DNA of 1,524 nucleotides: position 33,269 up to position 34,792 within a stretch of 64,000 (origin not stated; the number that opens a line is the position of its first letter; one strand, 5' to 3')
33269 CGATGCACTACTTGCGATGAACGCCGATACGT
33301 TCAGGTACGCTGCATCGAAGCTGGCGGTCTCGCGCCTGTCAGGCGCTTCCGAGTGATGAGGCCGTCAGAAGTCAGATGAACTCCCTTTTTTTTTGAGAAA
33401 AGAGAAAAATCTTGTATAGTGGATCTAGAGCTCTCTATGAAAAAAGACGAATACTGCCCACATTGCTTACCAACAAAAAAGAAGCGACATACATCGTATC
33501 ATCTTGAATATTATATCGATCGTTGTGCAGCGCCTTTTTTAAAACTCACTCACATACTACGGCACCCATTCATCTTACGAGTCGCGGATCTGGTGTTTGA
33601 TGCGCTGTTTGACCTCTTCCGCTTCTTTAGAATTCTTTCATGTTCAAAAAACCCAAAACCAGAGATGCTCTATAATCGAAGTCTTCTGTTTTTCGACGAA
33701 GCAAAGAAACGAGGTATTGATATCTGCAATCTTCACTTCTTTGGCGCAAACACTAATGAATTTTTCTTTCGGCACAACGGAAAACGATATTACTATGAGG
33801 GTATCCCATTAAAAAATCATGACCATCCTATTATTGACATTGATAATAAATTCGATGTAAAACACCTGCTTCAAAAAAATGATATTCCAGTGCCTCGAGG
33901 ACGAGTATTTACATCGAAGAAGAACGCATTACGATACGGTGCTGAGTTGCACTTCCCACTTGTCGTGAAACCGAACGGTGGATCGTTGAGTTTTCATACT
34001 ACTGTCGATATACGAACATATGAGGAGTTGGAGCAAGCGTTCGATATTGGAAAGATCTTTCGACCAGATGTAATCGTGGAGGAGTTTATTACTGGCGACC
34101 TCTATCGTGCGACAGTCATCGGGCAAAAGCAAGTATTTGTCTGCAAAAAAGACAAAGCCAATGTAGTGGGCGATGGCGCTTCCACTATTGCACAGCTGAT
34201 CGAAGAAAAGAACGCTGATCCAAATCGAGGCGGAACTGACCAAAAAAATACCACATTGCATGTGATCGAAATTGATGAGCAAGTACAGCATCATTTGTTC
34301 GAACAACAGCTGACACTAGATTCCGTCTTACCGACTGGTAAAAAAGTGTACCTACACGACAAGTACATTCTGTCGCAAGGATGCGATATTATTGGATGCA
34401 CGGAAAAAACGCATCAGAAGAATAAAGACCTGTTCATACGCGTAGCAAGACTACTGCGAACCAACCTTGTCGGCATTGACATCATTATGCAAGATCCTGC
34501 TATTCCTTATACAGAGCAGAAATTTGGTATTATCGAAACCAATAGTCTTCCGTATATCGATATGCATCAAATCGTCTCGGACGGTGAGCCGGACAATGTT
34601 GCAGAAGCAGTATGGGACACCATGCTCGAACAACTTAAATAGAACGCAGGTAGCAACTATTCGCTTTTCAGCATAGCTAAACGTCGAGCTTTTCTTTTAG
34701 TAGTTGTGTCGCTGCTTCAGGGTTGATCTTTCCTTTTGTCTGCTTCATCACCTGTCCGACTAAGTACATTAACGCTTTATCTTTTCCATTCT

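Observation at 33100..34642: GC-rich zinc-ribbon mini-gene with strong SD placed directly upstream of a stand-alone cyanophycin-synthetase-like ATP-grasp protein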

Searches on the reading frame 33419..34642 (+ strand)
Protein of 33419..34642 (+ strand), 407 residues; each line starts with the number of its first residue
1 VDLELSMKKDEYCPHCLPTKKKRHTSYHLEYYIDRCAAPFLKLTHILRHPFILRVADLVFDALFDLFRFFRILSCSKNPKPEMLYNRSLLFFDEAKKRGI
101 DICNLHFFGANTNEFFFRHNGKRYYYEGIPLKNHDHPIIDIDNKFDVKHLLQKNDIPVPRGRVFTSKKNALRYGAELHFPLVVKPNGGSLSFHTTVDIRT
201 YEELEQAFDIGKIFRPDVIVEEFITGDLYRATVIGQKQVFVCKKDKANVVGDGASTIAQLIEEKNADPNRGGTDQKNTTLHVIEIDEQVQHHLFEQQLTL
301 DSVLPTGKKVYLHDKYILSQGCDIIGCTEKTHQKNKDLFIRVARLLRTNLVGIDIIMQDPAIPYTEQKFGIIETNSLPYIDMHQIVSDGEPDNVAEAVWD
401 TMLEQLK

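Call 7: search_protein_families(library=pfam, proteins=[window:33419-34642:+], max_evalue=1)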
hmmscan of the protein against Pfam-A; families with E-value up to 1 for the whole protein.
window:33419-34642:+ (407 aa): 6 families
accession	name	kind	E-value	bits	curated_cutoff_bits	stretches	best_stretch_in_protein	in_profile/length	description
PF08443.16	RimK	-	8.3e-06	26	21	1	142-226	2-84/188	RimK-like ATP-grasp domain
PF02655.19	ATP-grasp_3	-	9.9e-05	22.9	23.2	1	142-240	2-88/160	ATP-grasp domain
PF07478.18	Dala_Dala_lig_C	-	0.00018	21.5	24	1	152-243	3-100/204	D-ala D-ala ligase C-terminus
PF01071.24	GARS_A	-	0.0017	18.7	27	1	147-228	6-93/194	Phosphoribosylglycinamide synthetase, ATP-grasp (A) domain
PF02222.28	ATP-grasp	-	0.0017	18.5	27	1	150-225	2-77/179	ATP-grasp domain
PF13549.11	ATP-grasp_5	-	0.019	14.8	27.6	1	144-187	12-55/221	ATP-grasp domain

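Call 8: search_protein_families(library=ncbifam, proteins=[window:33419-34642:+], max_evalue=1)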
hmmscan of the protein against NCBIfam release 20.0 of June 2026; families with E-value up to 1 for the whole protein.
window:33419-34642:+ (407 aa): 32 families (the best 25 are shown)
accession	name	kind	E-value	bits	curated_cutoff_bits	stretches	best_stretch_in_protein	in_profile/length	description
TIGR02068.2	cya_phycin_syn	equivalog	1.6e-65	221.6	850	1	142-404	212-472/862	cyanophycin synthetase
NF010623.0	PRK14016.1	subfamily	8e-65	219.5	877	1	143-405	214-474/871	cyanophycin synthetase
NF002688.0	PRK02471.1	equivalog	1.1e-49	169.5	425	1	140-405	486-754/756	bifunctional glutamate--cysteine ligase GshA/glutathione synthetase GshB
TIGR01435.1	glu_cys_lig_rel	equivalog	7.2e-29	100.5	656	1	141-392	467-709/719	bifunctional glutamate--cysteine ligase/glutathione synthetase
TIGR03103.1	trio_acet_GNAT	equivalog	2e-27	96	569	1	87-384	243-528/547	N-acetylglutaminylglutamine synthetase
NF002378.0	PRK01372.1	subfamily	6.6e-11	41.5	243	1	143-242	100-197/305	D-alanine--D-alanine ligase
TIGR00768.1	rimK_fam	subfamily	2.3e-10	40.3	143.4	1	127-239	71-188/276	RimK family alpha-L-glutamate ligase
TIGR02144.1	LysX_arch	equivalog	3.4e-09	36.2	275.6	1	127-191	71-135/281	lysine biosynthesis protein LysX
NF040720.1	MptN_Meth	equivalog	1.1e-08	34.5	350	2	111-188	68-145/291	tetrahydromethanopterin:alpha-L-glutamate ligase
TIGR01205.1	D_ala_D_alaTIGR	subfamily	1.2e-07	31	245.65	1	143-242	106-209/318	D-alanine--D-alanine ligase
NF000091.3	D_ala_D_ser_VanG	exception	2.9e-06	26.3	495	1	146-249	138-243/344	D-alanine--D-serine ligase VanG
NF002563.0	PRK02186.1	subfamily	9.6e-06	24.1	625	1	143-237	107-201/890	argininosuccinate lyase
TIGR03909.1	pyrrolys_PylC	equivalog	1.1e-05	24.3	248.3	1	176-242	122-185/374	3-methylornithine--L-lysine ligase PylC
NF002527.0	PRK01966.1-3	equivalog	4e-05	23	310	1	143-241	118-218/332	D-alanine--D-alanine ligase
NF009402.0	PRK12767.1-1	equivalog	4.4e-05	22.4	218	1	131-224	102-193/329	carbamoyl phosphate synthase-like protein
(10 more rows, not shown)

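Call 10: find_homologous_proteins(query=window:33419-34642:+)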
Query window:33419-34642:+ (407 aa): 186 proteins with E <= 0.001 among 2226 candidates; the best 120 are listed.
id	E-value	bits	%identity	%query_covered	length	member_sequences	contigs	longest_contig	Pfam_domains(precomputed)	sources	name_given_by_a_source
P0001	8.6e-136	472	54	98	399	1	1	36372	PF07478.19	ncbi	ncbi:hypothetical protein ACFL2M_00710 [Patescibacteria group bacterium]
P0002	1.2e-124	435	50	97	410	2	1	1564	PF13549.12,PF08443.17,PF02655.20,PF07478.19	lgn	-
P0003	9.9e-122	425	51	98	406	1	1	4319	PF08443.17,PF07478.19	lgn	-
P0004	1.1e-121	425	51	97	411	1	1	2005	PF13549.12,PF02222.28,PF08443.17,PF07478.19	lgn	-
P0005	2.1e-121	424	49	97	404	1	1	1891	PF13549.12,PF08443.17,PF07478.19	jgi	-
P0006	1.5e-120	421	50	98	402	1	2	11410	PF07478.19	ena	-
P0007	1.2e-119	418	49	97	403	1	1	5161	-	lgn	-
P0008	1.2e-118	415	50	98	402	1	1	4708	-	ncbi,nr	ncbi:hypothetical protein K8R42_00495 [bacterium]|nr:hypothetical protein [bacterium]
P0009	7.1e-118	413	49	97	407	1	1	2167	PF02222.28,PF08443.17,PF02655.20,PF07478.19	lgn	-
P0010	1.4e-117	412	49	97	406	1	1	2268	PF08443.17,PF07478.19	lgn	-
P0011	3.4e-117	410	49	98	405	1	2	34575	PF13549.12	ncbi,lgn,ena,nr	ncbi:hypothetical protein ISS03_02635 [Patescibacteria group bacterium]|nr:hypothetical protein [Pat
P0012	1.7e-115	405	46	99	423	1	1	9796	-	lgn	-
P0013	8.6e-115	402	48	98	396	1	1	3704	PF08443.17,PF02655.20,PF07478.19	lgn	-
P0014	1.1e-114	402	48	98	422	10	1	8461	-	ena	-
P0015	1.4e-114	402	49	97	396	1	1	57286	PF07478.19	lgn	-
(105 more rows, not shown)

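Call 17: find_encoding_contigs(protein=P0001, flank=6000, max_places=2)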
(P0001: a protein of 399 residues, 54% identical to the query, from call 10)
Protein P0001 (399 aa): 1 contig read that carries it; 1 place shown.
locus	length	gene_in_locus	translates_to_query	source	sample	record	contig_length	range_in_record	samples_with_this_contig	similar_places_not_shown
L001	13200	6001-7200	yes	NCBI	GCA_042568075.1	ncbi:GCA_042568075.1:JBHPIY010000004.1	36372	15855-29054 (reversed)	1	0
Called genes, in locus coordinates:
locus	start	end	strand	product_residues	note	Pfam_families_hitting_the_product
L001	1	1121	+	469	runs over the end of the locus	PF19295:SufBD_N, PF01458:SUFBD_core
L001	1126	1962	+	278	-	PF01458:SUFBD_core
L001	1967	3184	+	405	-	PF00155:Aminotran_1_2, PF00266:Aminotran_5, PF01053:Cys_Met_Meta_PP, PF01212:Beta_elim_lyase, PF01041:DegT_DnrJ_EryC1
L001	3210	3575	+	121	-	PF01592:NifU_N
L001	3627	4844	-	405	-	PF07787:TMEM43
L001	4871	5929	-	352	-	PF07143:AttH, PF17186:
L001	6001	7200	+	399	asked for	PF07478:Dala_Dala_lig_C (weak)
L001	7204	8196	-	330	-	PF02423:OCD_Mu_crystall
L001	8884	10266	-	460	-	-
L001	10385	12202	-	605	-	PF05496:RuvB_N (faint), PF13177:DNA_pol3_delta2, PF13401:AAA_22 (weak), PF00004:AAA, PF07728:AAA_5 (faint), PF21960:RCF1-5-like_lid (faint), PF22608:DNAX_ATPase_lid (weak), PF12169:DNA_pol3_gamma3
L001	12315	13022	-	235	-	-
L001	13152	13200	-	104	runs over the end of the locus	-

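Call 18: find_encoding_contigs(protein=P0011, flank=6000, max_places=2)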
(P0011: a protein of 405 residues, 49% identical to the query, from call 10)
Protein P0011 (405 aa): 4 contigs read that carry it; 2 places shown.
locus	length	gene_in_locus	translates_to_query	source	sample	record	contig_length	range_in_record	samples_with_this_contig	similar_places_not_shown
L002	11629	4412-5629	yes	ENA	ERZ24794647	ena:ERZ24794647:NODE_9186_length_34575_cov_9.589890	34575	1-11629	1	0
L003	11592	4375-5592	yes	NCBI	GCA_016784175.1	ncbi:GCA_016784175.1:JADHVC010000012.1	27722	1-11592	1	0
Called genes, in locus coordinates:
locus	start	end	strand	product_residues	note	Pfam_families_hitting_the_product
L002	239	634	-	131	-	PF18895:T4SS_pilin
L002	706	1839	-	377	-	-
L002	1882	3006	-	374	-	PF01145:Band_7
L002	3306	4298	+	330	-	PF01595:CNNM, PF00571:CBS (faint)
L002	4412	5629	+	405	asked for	PF13549:ATP-grasp_5 (weak)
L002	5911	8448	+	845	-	PF00690:Cation_ATPase_N, PF00122:E1-E2_ATPase, PF00702:Hydrolase, PF13246:Cation_ATPase, PF00689:Cation_ATPase_C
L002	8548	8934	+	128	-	-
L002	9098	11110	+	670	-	PF01471:PG_binding_1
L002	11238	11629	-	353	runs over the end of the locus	PF01926:MMR_HSR1, PF02421:FeoB_N, PF06071:YchF-GTPase_C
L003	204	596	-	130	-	PF18895:T4SS_pilin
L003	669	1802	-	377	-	-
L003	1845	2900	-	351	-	PF01145:Band_7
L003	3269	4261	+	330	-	PF01595:CNNM, PF00571:CBS (faint)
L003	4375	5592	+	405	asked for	PF13549:ATP-grasp_5 (weak)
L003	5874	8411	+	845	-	PF00690:Cation_ATPase_N, PF00122:E1-E2_ATPase, PF00702:Hydrolase, PF13246:Cation_ATPase, PF00689:Cation_ATPase_C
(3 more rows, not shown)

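Call 19: find_encoding_contigs(protein=P0015, flank=6000, max_places=2)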
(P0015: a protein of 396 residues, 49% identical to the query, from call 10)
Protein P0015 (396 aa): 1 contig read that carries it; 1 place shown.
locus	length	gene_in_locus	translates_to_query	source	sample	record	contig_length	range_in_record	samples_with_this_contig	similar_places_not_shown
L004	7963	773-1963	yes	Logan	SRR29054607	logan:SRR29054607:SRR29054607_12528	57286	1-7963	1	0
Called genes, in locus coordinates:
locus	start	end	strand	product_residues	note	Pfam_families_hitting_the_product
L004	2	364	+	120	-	?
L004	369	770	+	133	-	-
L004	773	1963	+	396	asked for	PF07478:Dala_Dala_lig_C (weak)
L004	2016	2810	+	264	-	PF12146:Hydrolase_4, PF00561:Abhydrolase_1 (weak), PF12697:Abhydrolase_6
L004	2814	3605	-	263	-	PF00589:Phage_integrase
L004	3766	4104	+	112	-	PF00312:Ribosomal_S15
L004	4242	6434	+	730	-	PF01138:RNase_PH, PF03725:RNase_PH_C, PF01138:RNase_PH, PF00013:KH_1, PF00575:S1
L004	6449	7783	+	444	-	-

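Call 22: find_related_loci(query=window:33437-34642:+, collection=genome_contigs, flank=6000)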
Query window:33437-34642:+ (401 aa) in genome_contigs; peptide patterns used: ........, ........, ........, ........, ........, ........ (x = any residue, [..] = any of these).
69 stretches matched a pattern, but none encodes a relative of the query by tblastn (E <= 1e-3).

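Call 32: find_related_loci(query=A1, collection=genome_contigs, flank=4000)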
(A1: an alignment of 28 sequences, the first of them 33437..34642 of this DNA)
Query A1 (401 aa) in genome_contigs; peptide patterns used: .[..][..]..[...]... (x = any residue, [..] = any of these).
47 stretches matched a pattern; 44 encode a relative of the query (tblastn E <= 1e-3); 44 distinct loci.
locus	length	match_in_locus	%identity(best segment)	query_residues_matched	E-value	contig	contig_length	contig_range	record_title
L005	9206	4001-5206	49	1-400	3e-123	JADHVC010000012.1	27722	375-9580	MAG: Patescibacteria group bacterium isolate BS150m-G62 BS-150m-C1417, whole genome shotgun sequence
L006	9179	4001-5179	47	5-400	2e-118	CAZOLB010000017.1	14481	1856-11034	MAG TPA_asm: uncultured Gammaproteobacteria bacterium isolate SRP098346_co1_19 genome assembly, contig: NODE_4687_length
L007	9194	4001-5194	46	3-401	5e-118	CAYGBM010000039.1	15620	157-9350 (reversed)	MAG TPA_asm: uncultured Candidatus Saccharibacteria bacterium isolate ERP108616_co1_44 genome assembly, contig: k119_934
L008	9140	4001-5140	47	6-397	5e-116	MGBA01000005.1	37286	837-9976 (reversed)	MAG: Candidatus Roizmanbacteria bacterium RIFCSPLOWO2_02_FULL_40_13 rifcsplowo2_02_scaffold_16233, whole genome shotgun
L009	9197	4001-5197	45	3-401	5e-113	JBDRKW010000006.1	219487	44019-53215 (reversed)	MAG: Candidatus Kerfeldbacteria bacterium isolate MEGAHIT-group-1.742 k141_6313934, whole genome shotgun sequence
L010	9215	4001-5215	45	1-400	3e-111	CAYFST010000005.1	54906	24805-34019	MAG TPA_asm: uncultured Gammaproteobacteria bacterium isolate ERP107533_co1_49 genome assembly, contig: NODE_159_length_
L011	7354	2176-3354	45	6-400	9e-111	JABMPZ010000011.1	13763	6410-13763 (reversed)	MAG: Parcubacteria group bacterium isolate bin.460 k141_761493, whole genome shotgun sequence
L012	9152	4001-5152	45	3-400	2e-108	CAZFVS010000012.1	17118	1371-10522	MAG TPA_asm: uncultured Gammaproteobacteria bacterium isolate SRP269290_co2_8 genome assembly, contig: NODE_3600_length_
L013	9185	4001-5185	44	5-398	2e-106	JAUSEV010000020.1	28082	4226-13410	MAG: Candidatus Uhrbacteria bacterium isolate E14_maxbin.233 E14_k141_962795, whole genome shotgun sequence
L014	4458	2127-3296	46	7-399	4e-106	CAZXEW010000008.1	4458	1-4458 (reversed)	MAG TPA_asm: uncultured Gammaproteobacteria bacterium isolate binchicken_co203_146 genome assembly, contig: k141_158026,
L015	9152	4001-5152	44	3-400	5e-105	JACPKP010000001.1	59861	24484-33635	MAG: Candidatus Daviesbacteria bacterium isolate NC_groundwater_498_Ag_S-0.1um_40_17 S35_SO-1_scaffold_42118, whole geno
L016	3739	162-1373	42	1-401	3e-104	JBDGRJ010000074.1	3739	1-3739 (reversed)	MAG: Candidatus Paceibacteria bacterium isolate DAL-Ass_45_73C1R DAL-Ass_45_73C1R_74, whole genome shotgun sequence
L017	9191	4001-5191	42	5-399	8e-101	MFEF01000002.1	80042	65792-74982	MAG: Candidatus Doudnabacteria bacterium RIFCSPHIGHO2_01_48_18 rifcsphigho2_01_sub10_scaffold_107, whole genome shotgun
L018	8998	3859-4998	46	12-398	9e-101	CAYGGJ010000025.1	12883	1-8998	MAG TPA_asm: uncultured Gammaproteobacteria bacterium isolate ERP113451_co1_192 genome assembly, contig: NODE_5792_lengt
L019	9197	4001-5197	40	4-401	8e-98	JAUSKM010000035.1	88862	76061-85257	MAG: bacterium isolate E14_metabat.bin.51 E14_k141_423707, whole genome shotgun sequence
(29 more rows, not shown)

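Call 37: search_solved_structures(query=A1, max_evalue=0.001, show_alignments=2)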
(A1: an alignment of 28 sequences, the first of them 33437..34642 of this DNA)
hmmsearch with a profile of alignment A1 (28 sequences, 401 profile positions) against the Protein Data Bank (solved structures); distinct sequences matched with E-value up to 0.001: 59.
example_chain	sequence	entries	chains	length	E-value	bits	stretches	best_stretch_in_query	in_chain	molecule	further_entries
7wac_A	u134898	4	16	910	9.4e-61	209.1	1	136-396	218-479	Cyanophycin synthase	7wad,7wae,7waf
7txv_A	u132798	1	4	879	9.3e-60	205.8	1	137-396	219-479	Cyanophycin synthase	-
7lg5_A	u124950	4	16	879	9.3e-60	205.8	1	137-396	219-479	Cyanophycin synthase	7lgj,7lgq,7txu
7ta5_A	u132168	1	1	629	5.2e-59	203.4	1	121-396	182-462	Glutathione synthase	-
8fxh_A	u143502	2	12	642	1.5e-58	201.9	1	135-398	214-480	RimK domain-containing protein ATP-grasp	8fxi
7lgm_A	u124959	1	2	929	1.5e-54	188.7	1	135-397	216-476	Cyanophycin synthase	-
7lgn_A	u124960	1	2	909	5.6e-54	186.8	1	132-396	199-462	Cyanophycin synthase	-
3ln6_A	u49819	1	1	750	2.3e-51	178.2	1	104-393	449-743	Glutathione biosynthesis bifunctional protein gshAB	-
3ln7_A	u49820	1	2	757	1.5e-48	168.9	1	133-397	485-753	Glutathione biosynthesis bifunctional protein gshAB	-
3r23_A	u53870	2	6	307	2.3e-10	43.2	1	135-266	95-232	D-alanine--D-alanine ligase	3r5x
8evy_B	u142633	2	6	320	2.5e-09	39.7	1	135-228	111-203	D-alanine--D-alanine ligase B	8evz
8evx_A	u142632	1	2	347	1.1e-08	37.6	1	137-233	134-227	D-alanine--D-alanine ligase A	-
8evv_A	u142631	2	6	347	1.1e-08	37.6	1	137-233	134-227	D-alanine--D-alanine ligase A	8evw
4fu0_A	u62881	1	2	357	1.5e-08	37.2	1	122-236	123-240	D-alanine--D-alanine ligase 7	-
5d8d_A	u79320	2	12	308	4.9e-08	35.5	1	136-236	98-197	D-alanine--D-alanine ligase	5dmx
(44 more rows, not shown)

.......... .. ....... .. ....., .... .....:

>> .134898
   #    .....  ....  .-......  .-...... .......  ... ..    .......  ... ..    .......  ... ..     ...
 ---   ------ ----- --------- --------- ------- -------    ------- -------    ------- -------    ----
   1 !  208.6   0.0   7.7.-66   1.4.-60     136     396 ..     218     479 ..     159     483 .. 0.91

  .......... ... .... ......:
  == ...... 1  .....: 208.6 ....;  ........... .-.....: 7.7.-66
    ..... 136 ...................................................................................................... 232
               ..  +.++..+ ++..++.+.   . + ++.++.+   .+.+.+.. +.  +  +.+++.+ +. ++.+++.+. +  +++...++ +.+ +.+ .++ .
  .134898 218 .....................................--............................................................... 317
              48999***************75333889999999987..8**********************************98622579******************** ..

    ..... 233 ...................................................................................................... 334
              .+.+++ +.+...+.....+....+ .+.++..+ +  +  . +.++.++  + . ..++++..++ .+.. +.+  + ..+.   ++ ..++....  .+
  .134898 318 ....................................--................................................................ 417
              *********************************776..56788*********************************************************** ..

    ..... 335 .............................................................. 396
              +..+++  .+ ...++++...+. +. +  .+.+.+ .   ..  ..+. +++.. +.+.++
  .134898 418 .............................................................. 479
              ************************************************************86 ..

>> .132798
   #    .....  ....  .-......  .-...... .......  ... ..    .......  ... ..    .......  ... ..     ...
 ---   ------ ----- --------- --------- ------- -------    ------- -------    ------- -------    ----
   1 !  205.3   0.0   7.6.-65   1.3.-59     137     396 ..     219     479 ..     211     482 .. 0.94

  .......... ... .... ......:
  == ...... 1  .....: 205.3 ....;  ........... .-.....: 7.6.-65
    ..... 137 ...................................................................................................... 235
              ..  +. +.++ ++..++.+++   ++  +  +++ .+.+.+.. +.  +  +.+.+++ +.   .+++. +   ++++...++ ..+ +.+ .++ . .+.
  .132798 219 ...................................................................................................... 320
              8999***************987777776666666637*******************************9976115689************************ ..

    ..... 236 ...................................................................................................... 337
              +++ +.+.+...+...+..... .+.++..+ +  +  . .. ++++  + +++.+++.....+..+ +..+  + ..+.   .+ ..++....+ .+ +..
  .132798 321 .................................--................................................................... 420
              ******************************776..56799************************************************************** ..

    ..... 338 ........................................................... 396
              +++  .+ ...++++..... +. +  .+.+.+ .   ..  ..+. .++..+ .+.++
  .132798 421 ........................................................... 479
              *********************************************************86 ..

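Call 45: predict_structure(alignment_id=A1)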
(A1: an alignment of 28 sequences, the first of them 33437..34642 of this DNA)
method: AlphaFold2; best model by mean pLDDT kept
length: 401 residues; sequences in the alignment: 28
mean_pLDDT: 92.3   pTM: 0.90
mean pLDDT of the five models: 92.3, 91.8, 91.6, 90.7, 90.4
residues with pLDDT >= 90: 312; 70-90: 76; 50-70: 10; < 50: 3
segments of 3 or more residues with pLDDT < 50: 1-3
pLDDT, mean of each block of 10 residues (from residue 1): 69 83 89 72 71 83 89 93 96 95 90 90 84 91 97 97 97 97 89 97 95 97 98 97 98 98 93 95 93 98 94 95 98 98 97 98 96 95 96 94 83
secondary structure, 60 per line:
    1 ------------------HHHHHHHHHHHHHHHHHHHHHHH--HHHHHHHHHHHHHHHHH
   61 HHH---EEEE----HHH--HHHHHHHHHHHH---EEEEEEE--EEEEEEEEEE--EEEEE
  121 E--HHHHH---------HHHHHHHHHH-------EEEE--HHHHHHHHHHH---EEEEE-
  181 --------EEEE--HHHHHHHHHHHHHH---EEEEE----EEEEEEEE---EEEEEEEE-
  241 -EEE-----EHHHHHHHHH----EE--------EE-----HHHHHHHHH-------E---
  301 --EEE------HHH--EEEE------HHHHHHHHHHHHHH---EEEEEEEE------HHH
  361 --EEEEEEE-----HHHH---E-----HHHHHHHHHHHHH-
elements in order: H19-41 H44-63 E67-70 H80-91 E95-101 E104-113 E116-121 H124-128 H138-147 E155-158 H161-171 E175-179 E189-192 H195-208 E212-216 E221-228 E232-239 E242-244 H251-259 H281-289 E303-305 E317-320 H327-340 E344-351 E363-369 H375-378 H388-400
